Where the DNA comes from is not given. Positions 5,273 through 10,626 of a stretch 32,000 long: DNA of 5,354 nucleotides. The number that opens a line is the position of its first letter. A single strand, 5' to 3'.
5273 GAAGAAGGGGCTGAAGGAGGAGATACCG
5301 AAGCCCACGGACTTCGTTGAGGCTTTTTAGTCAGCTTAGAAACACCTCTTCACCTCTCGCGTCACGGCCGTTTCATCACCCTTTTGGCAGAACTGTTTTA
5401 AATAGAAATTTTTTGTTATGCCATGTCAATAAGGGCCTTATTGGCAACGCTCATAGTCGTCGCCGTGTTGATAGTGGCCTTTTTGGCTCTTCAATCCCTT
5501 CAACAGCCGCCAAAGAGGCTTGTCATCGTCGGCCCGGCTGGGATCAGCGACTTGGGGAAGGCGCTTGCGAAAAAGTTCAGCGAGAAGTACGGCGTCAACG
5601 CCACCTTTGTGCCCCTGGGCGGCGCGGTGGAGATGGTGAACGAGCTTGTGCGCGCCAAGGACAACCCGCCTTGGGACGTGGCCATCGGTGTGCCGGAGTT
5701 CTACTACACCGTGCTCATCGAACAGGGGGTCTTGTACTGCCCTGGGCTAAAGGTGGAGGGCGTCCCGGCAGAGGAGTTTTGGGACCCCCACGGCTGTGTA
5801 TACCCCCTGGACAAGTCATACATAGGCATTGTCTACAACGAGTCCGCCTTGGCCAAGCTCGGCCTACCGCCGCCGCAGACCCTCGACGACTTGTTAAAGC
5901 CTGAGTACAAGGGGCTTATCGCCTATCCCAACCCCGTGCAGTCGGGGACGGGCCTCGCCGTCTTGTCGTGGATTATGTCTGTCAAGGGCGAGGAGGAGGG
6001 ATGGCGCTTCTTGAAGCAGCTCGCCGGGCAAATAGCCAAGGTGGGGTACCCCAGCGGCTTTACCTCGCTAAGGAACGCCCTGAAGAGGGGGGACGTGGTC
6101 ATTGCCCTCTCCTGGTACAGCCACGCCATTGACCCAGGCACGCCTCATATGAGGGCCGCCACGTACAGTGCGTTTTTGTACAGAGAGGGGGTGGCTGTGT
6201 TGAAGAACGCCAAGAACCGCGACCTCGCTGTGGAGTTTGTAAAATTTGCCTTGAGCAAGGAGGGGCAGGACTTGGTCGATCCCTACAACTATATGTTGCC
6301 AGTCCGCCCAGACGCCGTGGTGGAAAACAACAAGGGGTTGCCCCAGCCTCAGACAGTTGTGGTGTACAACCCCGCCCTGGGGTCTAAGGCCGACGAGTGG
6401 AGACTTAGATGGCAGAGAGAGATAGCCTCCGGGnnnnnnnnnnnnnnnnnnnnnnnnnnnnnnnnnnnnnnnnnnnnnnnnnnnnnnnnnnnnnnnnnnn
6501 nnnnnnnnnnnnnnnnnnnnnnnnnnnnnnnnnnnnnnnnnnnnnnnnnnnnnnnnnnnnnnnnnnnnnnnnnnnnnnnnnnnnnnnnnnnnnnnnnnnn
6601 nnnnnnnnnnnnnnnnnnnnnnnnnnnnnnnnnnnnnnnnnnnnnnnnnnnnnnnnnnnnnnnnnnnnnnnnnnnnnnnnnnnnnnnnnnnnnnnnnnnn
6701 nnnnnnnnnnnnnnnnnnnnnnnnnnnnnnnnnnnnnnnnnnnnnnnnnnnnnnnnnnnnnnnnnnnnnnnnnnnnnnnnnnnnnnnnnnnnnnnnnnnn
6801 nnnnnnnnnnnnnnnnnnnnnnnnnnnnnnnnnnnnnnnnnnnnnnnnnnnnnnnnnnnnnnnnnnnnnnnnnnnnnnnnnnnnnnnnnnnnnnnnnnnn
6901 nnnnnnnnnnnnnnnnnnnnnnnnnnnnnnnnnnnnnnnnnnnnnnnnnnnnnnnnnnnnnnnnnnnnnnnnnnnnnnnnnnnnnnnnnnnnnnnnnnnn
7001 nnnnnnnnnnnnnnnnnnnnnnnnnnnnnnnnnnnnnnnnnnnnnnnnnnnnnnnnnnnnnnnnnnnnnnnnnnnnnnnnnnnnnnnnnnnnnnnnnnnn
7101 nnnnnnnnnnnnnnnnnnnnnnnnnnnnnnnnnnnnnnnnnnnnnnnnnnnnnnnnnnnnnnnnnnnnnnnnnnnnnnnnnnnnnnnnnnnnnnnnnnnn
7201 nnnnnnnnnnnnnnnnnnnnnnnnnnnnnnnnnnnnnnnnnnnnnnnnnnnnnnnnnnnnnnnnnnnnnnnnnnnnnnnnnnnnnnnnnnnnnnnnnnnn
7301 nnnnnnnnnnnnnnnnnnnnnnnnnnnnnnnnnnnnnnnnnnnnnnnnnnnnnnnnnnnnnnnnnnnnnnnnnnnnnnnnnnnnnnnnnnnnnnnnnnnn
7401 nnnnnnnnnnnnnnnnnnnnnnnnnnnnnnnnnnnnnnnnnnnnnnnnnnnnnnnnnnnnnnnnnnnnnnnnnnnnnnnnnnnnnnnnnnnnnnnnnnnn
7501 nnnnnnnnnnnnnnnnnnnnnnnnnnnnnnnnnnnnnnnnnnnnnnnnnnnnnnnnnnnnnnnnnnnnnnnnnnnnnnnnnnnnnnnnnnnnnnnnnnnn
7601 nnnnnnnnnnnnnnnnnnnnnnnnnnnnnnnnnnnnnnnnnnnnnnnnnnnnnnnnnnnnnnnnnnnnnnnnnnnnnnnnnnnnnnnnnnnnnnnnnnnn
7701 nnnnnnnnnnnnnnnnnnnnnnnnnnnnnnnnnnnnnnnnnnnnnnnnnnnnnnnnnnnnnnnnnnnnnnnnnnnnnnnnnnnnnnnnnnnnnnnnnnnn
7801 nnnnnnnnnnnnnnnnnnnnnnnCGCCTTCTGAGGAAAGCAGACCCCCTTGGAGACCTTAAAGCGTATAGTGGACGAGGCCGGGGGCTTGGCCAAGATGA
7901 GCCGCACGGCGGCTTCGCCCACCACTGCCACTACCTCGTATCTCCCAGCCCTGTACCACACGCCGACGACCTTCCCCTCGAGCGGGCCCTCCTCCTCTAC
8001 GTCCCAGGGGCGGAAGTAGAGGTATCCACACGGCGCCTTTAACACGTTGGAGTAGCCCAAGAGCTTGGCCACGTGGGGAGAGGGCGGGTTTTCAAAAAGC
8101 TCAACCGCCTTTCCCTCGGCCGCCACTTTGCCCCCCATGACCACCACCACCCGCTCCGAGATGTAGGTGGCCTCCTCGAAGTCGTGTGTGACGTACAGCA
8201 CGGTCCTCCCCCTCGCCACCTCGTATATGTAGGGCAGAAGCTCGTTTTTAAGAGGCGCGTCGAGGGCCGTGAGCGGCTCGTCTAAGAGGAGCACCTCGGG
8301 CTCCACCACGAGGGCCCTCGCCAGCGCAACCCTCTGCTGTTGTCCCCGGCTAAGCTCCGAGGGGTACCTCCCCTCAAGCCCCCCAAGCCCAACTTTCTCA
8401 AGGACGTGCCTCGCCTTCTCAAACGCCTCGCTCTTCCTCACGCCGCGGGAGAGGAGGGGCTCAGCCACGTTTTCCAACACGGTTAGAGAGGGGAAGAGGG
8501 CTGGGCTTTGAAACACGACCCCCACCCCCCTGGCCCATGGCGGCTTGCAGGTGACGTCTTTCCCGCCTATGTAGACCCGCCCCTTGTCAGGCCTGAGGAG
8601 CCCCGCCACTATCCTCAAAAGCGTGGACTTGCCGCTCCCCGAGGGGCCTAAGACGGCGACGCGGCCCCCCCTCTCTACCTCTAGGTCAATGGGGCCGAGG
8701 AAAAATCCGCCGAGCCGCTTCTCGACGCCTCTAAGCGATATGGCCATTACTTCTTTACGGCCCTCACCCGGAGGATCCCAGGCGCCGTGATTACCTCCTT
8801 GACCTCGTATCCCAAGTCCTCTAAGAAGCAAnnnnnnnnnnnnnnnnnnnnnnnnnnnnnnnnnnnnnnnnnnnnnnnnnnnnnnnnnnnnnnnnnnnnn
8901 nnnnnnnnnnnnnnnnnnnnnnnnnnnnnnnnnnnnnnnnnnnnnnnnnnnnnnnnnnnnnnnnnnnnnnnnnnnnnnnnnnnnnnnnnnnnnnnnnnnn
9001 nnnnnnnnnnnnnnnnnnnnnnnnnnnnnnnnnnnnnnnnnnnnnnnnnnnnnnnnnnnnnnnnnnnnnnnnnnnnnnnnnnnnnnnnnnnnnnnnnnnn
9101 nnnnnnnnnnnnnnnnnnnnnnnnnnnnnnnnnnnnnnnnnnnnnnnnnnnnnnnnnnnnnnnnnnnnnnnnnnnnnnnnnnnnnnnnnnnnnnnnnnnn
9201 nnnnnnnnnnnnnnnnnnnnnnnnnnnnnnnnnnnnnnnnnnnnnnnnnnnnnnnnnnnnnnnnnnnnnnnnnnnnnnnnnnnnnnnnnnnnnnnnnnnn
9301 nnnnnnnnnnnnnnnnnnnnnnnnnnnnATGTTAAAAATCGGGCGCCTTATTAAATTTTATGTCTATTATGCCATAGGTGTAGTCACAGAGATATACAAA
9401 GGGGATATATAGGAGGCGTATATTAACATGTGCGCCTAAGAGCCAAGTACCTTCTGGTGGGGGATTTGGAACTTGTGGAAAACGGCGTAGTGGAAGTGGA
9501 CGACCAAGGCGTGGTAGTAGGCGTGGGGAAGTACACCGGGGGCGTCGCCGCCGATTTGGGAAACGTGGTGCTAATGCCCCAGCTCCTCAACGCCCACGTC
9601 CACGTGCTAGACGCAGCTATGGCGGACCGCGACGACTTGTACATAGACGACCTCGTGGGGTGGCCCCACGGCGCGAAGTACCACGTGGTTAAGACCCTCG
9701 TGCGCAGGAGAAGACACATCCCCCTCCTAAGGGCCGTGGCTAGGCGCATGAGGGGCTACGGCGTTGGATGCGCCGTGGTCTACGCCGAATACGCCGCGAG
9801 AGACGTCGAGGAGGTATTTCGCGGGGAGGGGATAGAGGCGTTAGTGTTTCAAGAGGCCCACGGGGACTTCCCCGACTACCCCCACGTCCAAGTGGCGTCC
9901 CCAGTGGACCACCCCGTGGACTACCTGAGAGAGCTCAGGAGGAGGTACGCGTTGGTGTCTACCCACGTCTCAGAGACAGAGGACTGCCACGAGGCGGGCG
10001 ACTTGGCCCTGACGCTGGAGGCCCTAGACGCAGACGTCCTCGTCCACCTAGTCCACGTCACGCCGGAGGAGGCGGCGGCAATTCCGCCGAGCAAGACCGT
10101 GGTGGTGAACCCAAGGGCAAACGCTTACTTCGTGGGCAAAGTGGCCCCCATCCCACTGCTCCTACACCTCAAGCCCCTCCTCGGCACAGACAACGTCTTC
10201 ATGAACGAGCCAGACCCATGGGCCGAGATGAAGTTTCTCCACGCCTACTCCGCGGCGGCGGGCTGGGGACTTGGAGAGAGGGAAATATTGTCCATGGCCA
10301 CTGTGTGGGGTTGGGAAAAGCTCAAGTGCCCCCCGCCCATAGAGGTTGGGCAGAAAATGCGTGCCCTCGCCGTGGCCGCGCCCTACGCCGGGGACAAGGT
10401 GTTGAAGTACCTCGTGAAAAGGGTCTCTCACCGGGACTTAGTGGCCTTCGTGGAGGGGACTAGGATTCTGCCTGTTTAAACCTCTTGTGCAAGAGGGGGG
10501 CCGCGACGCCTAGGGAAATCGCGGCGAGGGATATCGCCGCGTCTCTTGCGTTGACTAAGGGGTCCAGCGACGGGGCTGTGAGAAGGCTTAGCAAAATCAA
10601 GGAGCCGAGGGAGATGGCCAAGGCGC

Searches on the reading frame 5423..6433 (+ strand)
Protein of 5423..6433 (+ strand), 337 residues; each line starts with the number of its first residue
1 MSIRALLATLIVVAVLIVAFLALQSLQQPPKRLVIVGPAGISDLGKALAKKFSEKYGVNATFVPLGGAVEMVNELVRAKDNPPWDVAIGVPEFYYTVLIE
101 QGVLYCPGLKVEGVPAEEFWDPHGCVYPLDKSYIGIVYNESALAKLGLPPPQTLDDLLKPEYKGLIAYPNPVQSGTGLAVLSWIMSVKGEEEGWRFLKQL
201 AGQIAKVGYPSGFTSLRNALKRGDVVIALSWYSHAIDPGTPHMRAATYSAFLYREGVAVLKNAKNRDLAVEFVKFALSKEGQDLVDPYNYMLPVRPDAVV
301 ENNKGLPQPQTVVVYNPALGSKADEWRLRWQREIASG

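Call 69: search_protein_families(library=pfam, proteins=[window:5423-6433:+], max_evalue=0.001)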
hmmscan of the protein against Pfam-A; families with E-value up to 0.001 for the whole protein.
window:5423-6433:+ (337 aa): 5 families
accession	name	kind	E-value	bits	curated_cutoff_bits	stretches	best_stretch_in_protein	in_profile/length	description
PF13343.11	SBP_bac_6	-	3.2e-19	69.8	24.6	1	116-312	47-234/245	Bacterial extracellular solute-binding protein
PF01547.30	SBP_bac_1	-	1.7e-17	64.8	26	1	46-282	11-306/307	Bacterial extracellular solute-binding protein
PF13416.11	SBP_bac_8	-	7.2e-17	62.5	27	1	47-299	1-266/279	Bacterial extracellular solute-binding protein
PF13531.11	SBP_bac_11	-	2.1e-14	54.3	25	1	34-284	2-220/227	Bacterial extracellular solute-binding protein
PF20520.3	Ac45-VOA1_TM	-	0.0002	21.5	25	1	6-32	11-36/39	V0 complex accessory subunit Ac45/VOA1 transmembrane domain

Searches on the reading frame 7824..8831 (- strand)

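Call 69: search_protein_families(library=pfam, proteins=[window:7824-8831:-], max_evalue=0.001)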
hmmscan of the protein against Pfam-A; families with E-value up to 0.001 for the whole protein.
window:7824-8831:- (336 aa): 4 families
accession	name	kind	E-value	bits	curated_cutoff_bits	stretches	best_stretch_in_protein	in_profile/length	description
PF00005.33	ABC_tran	-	1.5e-36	126.4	25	1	47-187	3-136/137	ABC transporter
PF13304.12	AAA_21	-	2.2e-09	38.3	27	1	143-217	221-299/304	AAA domain, putative AbiEii toxin, Type IV TA system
PF13555.12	AAA_29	-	4.3e-05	23.6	27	1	48-83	15-50/61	P-loop containing region of AAA domain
PF13191.12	AAA_16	-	0.00029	21.8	32.6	1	55-107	24-64/167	AAA ATPase domain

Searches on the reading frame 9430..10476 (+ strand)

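Call 30: search_protein_families(library=ncbifam, proteins=[window:9430-10476:+], max_evalue=0.001)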
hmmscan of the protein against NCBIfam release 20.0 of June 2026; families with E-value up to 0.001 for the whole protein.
window:9430-10476:+ (349 aa): 1 family
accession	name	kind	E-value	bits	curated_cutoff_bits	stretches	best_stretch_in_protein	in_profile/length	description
NF005552.0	PRK07213.1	equivalog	4.4e-23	81.8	294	2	199-341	233-376/382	chlorohydrolase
